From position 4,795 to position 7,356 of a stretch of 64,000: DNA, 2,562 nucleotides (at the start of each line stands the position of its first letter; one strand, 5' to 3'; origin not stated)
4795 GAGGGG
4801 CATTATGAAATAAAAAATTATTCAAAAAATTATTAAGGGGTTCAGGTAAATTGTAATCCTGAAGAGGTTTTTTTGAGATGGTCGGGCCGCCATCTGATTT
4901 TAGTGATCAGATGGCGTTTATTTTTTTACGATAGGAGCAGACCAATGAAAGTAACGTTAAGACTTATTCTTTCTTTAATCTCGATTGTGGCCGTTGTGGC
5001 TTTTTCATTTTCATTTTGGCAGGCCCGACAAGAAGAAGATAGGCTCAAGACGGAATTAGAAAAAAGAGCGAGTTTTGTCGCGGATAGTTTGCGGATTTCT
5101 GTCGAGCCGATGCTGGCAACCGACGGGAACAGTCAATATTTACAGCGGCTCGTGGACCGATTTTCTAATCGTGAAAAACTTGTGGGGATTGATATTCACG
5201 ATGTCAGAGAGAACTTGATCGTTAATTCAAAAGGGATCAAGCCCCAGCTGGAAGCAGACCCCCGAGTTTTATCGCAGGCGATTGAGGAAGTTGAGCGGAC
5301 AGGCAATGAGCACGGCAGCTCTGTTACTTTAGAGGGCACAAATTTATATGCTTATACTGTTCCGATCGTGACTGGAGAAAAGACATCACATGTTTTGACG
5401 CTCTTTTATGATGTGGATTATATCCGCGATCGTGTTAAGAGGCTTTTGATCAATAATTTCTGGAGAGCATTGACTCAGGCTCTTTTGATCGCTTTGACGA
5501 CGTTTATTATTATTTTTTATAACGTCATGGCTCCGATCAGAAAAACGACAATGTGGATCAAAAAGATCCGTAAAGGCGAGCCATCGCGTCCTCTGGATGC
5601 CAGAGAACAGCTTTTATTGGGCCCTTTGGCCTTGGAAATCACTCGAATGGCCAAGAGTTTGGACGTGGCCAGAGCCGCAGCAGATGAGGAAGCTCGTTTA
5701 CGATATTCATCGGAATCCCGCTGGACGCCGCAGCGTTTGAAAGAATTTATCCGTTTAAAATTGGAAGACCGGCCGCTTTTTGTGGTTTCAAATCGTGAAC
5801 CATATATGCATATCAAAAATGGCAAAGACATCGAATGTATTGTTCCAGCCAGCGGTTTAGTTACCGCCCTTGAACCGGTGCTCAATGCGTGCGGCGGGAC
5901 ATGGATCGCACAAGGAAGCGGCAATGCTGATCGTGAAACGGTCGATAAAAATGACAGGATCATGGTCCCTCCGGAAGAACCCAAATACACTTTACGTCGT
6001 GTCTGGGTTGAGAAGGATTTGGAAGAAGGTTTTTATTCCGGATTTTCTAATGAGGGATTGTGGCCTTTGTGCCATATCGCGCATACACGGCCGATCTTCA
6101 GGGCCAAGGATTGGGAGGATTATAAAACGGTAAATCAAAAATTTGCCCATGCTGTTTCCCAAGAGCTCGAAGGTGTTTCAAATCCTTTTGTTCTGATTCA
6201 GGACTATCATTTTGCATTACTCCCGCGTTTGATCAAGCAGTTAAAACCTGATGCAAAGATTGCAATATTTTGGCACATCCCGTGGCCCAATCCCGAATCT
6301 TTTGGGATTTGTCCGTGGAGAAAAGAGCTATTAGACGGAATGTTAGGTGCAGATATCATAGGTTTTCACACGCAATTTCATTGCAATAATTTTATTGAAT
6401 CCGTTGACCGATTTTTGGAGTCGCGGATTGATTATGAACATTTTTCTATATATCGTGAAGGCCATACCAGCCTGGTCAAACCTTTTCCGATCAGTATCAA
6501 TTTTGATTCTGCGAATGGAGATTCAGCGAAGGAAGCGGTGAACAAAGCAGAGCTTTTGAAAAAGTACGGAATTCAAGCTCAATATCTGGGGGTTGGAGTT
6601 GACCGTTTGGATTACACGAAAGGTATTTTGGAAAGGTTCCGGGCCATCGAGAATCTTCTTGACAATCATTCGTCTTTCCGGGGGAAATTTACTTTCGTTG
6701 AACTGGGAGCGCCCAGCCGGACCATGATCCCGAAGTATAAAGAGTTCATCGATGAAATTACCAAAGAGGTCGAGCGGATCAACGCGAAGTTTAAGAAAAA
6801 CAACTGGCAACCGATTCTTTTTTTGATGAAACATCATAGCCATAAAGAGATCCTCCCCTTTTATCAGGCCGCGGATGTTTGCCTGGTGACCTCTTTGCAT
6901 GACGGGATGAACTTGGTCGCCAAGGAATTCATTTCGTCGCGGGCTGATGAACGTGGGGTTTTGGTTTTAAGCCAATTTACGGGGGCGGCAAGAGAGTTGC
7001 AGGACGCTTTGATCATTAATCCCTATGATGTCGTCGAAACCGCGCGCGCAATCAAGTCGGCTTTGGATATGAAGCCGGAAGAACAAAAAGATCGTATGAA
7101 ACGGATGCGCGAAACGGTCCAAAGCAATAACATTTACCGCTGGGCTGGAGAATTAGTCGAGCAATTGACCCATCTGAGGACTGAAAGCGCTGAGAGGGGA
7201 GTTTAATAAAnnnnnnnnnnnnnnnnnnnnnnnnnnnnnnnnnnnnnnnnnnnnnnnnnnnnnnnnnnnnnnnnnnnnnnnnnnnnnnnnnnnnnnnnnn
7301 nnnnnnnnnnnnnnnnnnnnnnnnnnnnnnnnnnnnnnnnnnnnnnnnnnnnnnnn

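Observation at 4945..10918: Osmoadaptation operon with a transmembrane sensor-HAMP-OtsA fusion, MscS, OtsB and a GH15 glycosidase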

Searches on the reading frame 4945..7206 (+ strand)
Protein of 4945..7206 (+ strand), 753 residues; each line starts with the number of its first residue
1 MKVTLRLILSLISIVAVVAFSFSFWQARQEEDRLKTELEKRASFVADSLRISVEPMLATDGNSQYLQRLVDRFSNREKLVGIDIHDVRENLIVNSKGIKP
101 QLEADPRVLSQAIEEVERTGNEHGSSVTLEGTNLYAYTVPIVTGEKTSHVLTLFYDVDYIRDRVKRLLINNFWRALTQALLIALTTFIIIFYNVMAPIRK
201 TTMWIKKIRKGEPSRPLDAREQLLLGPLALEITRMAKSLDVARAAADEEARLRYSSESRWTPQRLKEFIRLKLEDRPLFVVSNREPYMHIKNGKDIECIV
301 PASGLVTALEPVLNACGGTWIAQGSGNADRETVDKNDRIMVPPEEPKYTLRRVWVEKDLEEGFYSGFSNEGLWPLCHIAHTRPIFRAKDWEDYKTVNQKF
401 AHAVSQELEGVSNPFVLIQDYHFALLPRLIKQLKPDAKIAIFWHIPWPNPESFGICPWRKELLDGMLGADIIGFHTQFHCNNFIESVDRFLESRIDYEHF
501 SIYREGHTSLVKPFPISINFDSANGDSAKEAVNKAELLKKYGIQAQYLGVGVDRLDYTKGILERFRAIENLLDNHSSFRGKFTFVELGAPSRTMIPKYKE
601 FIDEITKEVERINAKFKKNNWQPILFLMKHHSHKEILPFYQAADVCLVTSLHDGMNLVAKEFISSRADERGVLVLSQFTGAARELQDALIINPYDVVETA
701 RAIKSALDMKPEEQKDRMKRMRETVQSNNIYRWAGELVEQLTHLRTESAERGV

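Call 3: search_protein_families(library=pfam, proteins=[window:4945-7206:+], max_evalue=0.01)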
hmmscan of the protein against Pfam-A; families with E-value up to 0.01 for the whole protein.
window:4945-7206:+ (753 aa): 2 families
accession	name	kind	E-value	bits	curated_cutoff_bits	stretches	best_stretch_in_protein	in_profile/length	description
PF00982.27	Glyco_transf_20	-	2.6e-120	402.8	32.5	1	279-742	4-472/473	Glycosyltransferase family 20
PF13692.12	Glyco_trans_1_4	-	0.005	17.5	27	0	629-707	65-140/142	Glycosyl transferases group 1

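Call 4: search_protein_families(library=ncbifam, proteins=[window:4945-7206:+], max_evalue=0.01)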
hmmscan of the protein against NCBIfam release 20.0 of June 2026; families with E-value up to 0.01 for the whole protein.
window:4945-7206:+ (753 aa): 7 families
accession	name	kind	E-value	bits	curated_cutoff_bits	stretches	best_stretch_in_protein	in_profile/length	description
NF011071.0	PRK14501.1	equivalog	3.9e-149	498.2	634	1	278-748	4-468/729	bifunctional alpha,alpha-trehalose-phosphate synthase (UDP-forming)/trehalose-phosphatase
TIGR02400.1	trehalose_OtsA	equivalog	2.3e-130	435.4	564.85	1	278-742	2-455/456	alpha,alpha-trehalose-phosphate synthase (UDP-forming)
TIGR02398.1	gluc_glyc_Psyn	equivalog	6.2e-91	305.4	569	2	511-741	250-480/487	glucosylglycerol-phosphate synthase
NF007513.0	PRK10117.1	equivalog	1.2e-76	258.6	759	1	300-751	19-461/474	alpha,alpha-trehalose-phosphate synthase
NF033092.0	HK_WalK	equivalog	1.8e-07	30.1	725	1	3-251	9-258/594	cell wall metabolism sensor histidine kinase WalK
TIGR01386.1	cztS_silS_copS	subfamily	0.00066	18.8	292.55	1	4-220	7-214/457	heavy metal sensor histidine kinase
TIGR04047.1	MSMEG_0565_glyc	hypoth_equivalog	0.0017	17.5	259.85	1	625-734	259-361/373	MSMEG_0565 family glycosyltransferase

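Call 7: find_homologous_proteins(query=window:4945-7206:+, max_evalue=1e-50)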
Query window:4945-7206:+ (753 aa): 8000 proteins with E <= 1e-50 among 8000 candidates; the best 120 are listed.
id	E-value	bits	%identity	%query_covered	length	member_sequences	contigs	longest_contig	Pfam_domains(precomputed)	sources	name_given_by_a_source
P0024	0.0e+0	1688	98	100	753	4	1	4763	PF00982.28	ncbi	-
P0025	0.0e+0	1449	83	100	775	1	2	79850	PF00982.28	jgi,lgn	jgi:alpha,alpha-trehalose-phosphate synthase [UDP-forming]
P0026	0.0e+0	1447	83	100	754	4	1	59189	PF00982.28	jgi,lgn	-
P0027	0.0e+0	1441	81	100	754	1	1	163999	PF00982.28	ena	-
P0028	0.0e+0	1426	80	100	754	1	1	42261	PF00982.28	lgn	-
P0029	0.0e+0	1414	80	100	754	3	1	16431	PF00982.28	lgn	-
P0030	0.0e+0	1407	80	100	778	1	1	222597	PF00982.28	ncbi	-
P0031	0.0e+0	1382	79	100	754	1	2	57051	PF00982.28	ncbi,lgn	-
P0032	0.0e+0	1379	78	100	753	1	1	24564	PF00982.28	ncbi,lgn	-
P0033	0.0e+0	1371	79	99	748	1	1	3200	PF00982.28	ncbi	-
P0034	0.0e+0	1369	79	99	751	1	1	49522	PF00982.28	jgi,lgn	jgi:alpha,alpha-trehalose-phosphate synthase [UDP-forming]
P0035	0.0e+0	1345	77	100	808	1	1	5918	PF00982.28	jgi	jgi:trehalose-6-phosphate synthase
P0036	0.0e+0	1312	75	97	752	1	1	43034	PF00982.28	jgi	jgi:trehalose-6-phosphate synthase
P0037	0.0e+0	1304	75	99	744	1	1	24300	PF00982.28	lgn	-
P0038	0.0e+0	1298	74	99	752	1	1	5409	PF00982.28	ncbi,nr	ncbi:MAG: trehalose-6-phosphate synthase [Candidatus Omnitrophica bacterium]|nr:trehalose-6-phosphat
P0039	0.0e+0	1287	73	100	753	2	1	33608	PF00982.28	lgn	-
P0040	0.0e+0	1280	73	99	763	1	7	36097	PF00982.28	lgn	-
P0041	0.0e+0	1257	72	100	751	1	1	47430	PF00982.28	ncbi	-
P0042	0.0e+0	1248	70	99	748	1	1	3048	PF00982.28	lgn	-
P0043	0.0e+0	1245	70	100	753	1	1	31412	PF00982.28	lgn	-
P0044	0.0e+0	1244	70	99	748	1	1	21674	PF00982.28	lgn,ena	-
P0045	0.0e+0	1244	70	99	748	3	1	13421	PF00982.28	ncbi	-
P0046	0.0e+0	1239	70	100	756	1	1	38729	PF00982.28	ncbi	-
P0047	0.0e+0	1236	69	100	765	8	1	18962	PF00982.28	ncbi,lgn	-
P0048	0.0e+0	1235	70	100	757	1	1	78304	PF00982.28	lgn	-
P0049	0.0e+0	1232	70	99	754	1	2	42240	PF00982.28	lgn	-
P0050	0.0e+0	1228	71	99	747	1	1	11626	PF00982.28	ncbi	-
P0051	0.0e+0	1223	69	98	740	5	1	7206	PF00982.28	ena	-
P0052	0.0e+0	1219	69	100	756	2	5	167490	PF00982.28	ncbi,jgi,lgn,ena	-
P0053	0.0e+0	1219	68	99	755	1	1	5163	PF00982.28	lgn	-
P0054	0.0e+0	1217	68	100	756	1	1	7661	PF00982.28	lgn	-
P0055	0.0e+0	1216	68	100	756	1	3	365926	PF00982.28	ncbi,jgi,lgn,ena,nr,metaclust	ncbi:MAG TPA: trehalose-6-phosphate synthase [Candidatus Omnitrophica bacterium]|nr:MAG: hypothetica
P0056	0.0e+0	1210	69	99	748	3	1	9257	PF00982.28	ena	-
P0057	0.0e+0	1210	68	99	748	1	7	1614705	PF00982.28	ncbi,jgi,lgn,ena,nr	ncbi:MAG TPA: trehalose-6-phosphate synthase [Candidatus Omnitrophota bacterium]|nr:trehalose-6-phos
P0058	0.0e+0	1207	69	99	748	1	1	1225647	PF00982.28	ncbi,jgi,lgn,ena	ncbi:MAG: trehalose-6-phosphate synthase [Candidatus Omnitrophota bacterium]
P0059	0.0e+0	1206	68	99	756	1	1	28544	PF00982.28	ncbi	-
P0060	0.0e+0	1205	67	99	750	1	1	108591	PF00982.28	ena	-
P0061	0.0e+0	1205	68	99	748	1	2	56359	PF00982.28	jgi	-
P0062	0.0e+0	1203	67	99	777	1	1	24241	PF00982.28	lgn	-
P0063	0.0e+0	1202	68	100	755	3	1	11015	PF00982.28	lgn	-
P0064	0.0e+0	1199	67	100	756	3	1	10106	PF00982.28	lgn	-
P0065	0.0e+0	1193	67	99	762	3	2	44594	PF00982.28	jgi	-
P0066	0.0e+0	1193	67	99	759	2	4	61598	PF00982.28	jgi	-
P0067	0.0e+0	1192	68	99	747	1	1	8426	PF00982.28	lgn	-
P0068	0.0e+0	1191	66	100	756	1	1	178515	PF00982.28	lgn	-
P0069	0.0e+0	1191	68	99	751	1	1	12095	PF00982.28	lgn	-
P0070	0.0e+0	1184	66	99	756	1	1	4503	PF00982.28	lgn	-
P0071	0.0e+0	1179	67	99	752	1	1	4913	PF00982.28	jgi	-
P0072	0.0e+0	1178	67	99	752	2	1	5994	PF00982.28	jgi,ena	-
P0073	0.0e+0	1177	66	99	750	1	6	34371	PF00982.28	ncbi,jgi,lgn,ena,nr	ncbi:MAG TPA: trehalose-6-phosphate synthase [Candidatus Omnitrophota bacterium]|nr:trehalose-6-phos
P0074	0.0e+0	1171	65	99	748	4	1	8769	PF00982.28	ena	-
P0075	0.0e+0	1169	67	99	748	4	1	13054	PF00982.28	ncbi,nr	ncbi:MAG: trehalose-6-phosphate synthase [Candidatus Omnitrophica bacterium]|nr:trehalose-6-phosphat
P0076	0.0e+0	1159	66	99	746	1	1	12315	PF00982.28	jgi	-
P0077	0.0e+0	1158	65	99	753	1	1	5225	PF00982.28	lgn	-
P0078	0.0e+0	1155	66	99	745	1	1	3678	PF00982.28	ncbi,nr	ncbi:MAG: trehalose-6-phosphate synthase [Kiritimatiellia bacterium]|nr:trehalose-6-phosphate syntha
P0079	0.0e+0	1150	65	99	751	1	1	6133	PF00982.28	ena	-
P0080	0.0e+0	1148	64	99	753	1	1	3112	PF00982.28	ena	-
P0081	0.0e+0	1146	64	99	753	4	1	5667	PF00982.28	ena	-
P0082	0.0e+0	1146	64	99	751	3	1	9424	PF00982.28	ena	-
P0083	0.0e+0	1145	63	99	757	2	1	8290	PF00982.28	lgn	-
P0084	0.0e+0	1142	65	99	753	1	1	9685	PF00982.28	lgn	-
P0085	0.0e+0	1139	64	99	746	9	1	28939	PF00982.28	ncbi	-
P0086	0.0e+0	1139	64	99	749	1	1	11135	PF00982.28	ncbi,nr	ncbi:MAG: trehalose-6-phosphate synthase [Candidatus Omnitrophica bacterium]|nr:trehalose-6-phosphat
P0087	0.0e+0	1138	64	99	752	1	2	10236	PF00982.28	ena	-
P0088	0.0e+0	1131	63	99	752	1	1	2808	PF00982.28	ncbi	-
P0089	0.0e+0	1130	65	99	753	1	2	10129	PF00982.28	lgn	-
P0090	0.0e+0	1130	64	99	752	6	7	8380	PF00982.28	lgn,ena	-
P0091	0.0e+0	1128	64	99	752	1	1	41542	PF00982.28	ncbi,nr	ncbi:MAG TPA: trehalose-6-phosphate synthase [Candidatus Eisenbacteria bacterium]|nr:trehalose-6-pho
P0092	0.0e+0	1127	64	99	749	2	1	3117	PF00982.28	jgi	jgi:trehalose 6-phosphate synthase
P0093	0.0e+0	1121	64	99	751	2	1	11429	PF00982.28,PF10144.16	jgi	jgi:trehalose 6-phosphate synthase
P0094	0.0e+0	1120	64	100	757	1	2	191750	PF00982.28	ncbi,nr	ncbi:MAG: trehalose-6-phosphate synthase [Candidatus Omnitrophica bacterium]|nr:trehalose-6-phosphat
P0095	0.0e+0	1117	64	99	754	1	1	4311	PF00982.28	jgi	jgi:trehalose 6-phosphate synthase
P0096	0.0e+0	1115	65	99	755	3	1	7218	PF00982.28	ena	-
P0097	0.0e+0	1115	64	97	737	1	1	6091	PF00982.28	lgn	-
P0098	0.0e+0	1113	63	99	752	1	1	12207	PF00982.28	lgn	-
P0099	0.0e+0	1108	63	99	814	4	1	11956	PF00982.28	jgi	jgi:trehalose 6-phosphate synthase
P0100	0.0e+0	1106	62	99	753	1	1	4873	PF00982.28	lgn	-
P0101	0.0e+0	1102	63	98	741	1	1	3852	PF00982.28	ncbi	-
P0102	0.0e+0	1099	62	99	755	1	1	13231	PF00982.28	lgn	-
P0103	0.0e+0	1092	62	99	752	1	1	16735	PF00982.28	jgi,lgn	-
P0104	0.0e+0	1091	62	99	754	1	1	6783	PF00982.28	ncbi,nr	ncbi:MAG: trehalose-6-phosphate synthase [Candidatus Omnitrophica bacterium]|nr:trehalose-6-phosphat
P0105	0.0e+0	1086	61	99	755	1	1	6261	PF00982.28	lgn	-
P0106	0.0e+0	1086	74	82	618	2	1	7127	PF00982.28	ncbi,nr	ncbi:MAG: trehalose-6-phosphate synthase [Candidatus Omnitrophica bacterium]|nr:trehalose-6-phosphat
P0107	0.0e+0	1084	61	99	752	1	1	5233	PF00982.28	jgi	-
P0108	0.0e+0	1084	64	97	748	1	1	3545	PF00982.28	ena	-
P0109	0.0e+0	1077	61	99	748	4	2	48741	PF00982.28,PF10144.16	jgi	jgi:trehalose-6-phosphate synthase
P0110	0.0e+0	1076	61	99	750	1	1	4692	PF00982.28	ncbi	-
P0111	0.0e+0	1075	61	99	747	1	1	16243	PF00982.28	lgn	-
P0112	0.0e+0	1074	61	99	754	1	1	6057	PF00982.28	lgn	-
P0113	0.0e+0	1072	61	99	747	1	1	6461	PF00982.28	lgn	-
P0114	0.0e+0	1069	62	99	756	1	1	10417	PF00982.28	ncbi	-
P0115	0.0e+0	1067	60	99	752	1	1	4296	PF00982.28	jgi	jgi:trehalose 6-phosphate synthase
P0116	0.0e+0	1064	63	99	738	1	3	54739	PF00982.28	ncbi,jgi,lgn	-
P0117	0.0e+0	1062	61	99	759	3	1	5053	PF00982.28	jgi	jgi:trehalose-6-phosphate synthase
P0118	0.0e+0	1059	77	77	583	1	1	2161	PF00982.28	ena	-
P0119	0.0e+0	1054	61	99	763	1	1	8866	PF00982.28,PF10144.16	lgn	-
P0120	0.0e+0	1052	61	99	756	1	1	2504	PF00982.28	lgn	-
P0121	0.0e+0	1050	75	78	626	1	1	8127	PF00982.28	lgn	-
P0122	0.0e+0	1049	60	99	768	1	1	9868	PF00982.28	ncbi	-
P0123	0.0e+0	1049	61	97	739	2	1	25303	PF00982.28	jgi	-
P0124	0.0e+0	1044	75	78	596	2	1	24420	PF00982.28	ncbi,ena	-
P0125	0.0e+0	1044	75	78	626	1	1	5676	PF00982.28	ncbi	-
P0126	0.0e+0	1043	75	78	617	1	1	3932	PF00982.28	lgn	-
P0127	0.0e+0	1038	59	99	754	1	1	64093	PF00982.28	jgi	jgi:trehalose 6-phosphate synthase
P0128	0.0e+0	1036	59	99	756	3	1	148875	PF00982.28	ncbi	-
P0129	7.5e-297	1005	56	100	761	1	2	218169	PF00982.28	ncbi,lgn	-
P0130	4.2e-295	999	57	99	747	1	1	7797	PF00982.28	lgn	-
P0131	2.0e-294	997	58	100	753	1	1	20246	PF00982.28,PF13692.13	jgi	jgi:trehalose 6-phosphate synthase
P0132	2.5e-293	993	57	99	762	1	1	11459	PF00982.28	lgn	-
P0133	4.1e-293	992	58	99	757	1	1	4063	PF00982.28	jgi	jgi:trehalose-6-phosphate synthase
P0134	3.8e-292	989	56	99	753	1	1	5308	PF00982.28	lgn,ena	-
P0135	1.3e-291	987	56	99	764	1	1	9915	PF00982.28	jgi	jgi:trehalose-6-phosphate synthase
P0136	6.1e-291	985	57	100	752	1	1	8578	PF00982.28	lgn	-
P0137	2.9e-290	983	56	99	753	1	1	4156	PF00982.28,PF13692.13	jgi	jgi:trehalose 6-phosphate synthase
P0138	4.6e-290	982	56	99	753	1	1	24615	PF00982.28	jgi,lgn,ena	-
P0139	1.9e-289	980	57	99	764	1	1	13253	PF00982.28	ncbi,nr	ncbi:MAG TPA: trehalose-6-phosphate synthase [Candidatus Eisenbacteria bacterium]|nr:trehalose-6-pho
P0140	1.0e-288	978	57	99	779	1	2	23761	PF00982.28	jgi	jgi:trehalose-6-phosphate synthase/HAMP domain-containing protein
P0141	1.3e-288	978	57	96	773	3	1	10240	PF00982.28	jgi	jgi:trehalose 6-phosphate synthase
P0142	1.8e-288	977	57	96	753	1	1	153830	PF00982.28,PF13692.13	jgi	jgi:trehalose 6-phosphate synthase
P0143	2.4e-288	977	56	99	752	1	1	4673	PF00982.28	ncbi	-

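Call 8: search_solved_structures(query=window:4945-7206:+, max_evalue=0.01)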
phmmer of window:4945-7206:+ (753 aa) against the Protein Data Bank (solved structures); distinct sequences matched with E-value up to 0.01: 23.
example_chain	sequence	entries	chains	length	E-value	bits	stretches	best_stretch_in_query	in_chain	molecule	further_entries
5jij_A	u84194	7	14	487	3.7e-81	276.7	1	301-750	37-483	Alpha,alpha-trehalose-phosphate synthase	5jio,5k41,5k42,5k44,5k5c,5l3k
6jbi_A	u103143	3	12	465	2.8e-73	250.7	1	278-742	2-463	Trehalose-6-phosphate synthase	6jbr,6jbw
8fhw_A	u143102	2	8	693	4.6e-73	250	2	434-745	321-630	Alpha,alpha-trehalose-phosphate synthase (UDP-forming)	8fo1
5hvm_A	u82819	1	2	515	6.4e-73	249.5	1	277-749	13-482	Alpha,alpha-trehalose-phosphate synthase (UDP-forming)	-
5huv_A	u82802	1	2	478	1.1e-72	248.7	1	278-741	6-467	Alpha,alpha-trehalose-phosphate synthase [UDP-forming]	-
9niq_A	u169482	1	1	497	1.4e-72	248.4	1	278-741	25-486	Alpha,alpha-trehalose-phosphate synthase [UDP-forming]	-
5hut_A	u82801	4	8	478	1.6e-72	248.2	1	278-741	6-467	Alpha,alpha-trehalose-phosphate synthase [UDP-forming]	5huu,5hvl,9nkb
5hvo_A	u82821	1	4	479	5e-72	246.5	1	275-741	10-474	Alpha,alpha-trehalose-phosphate synthase (UDP-forming)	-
5hxa_A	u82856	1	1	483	2.3e-64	221.2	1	302-748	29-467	Alpha,alpha-trehalose-phosphate synthase (UDP-forming)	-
5uof_A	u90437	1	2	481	4e-61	210.5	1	301-742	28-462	Alpha,alpha-trehalose-phosphate synthase (UDP-forming)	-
5tvg_A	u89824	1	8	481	5.5e-60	206.7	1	301-742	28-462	Alpha,alpha-trehalose-phosphate synthase (UDP-forming)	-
2wtx_A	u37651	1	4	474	6.6e-60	206.5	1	300-750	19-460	ALPHA, ALPHA-TREHALOSE-PHOSPHATE SYNTHASE [UDP-FORMING]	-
1uqt_A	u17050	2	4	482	7e-60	206.4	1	300-750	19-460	ALPHA, ALPHA-TREHALOSE-PHOSPHATE SYNTHASE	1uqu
5v0t_A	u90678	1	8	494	2.4e-59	204.6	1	302-741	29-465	Alpha,alpha-trehalose-phosphate synthase (UDP-forming)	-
1gz5_A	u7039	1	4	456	3e-59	204.3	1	300-739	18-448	ALPHA-TREHALOSE-PHOSPHATE SYNTHASE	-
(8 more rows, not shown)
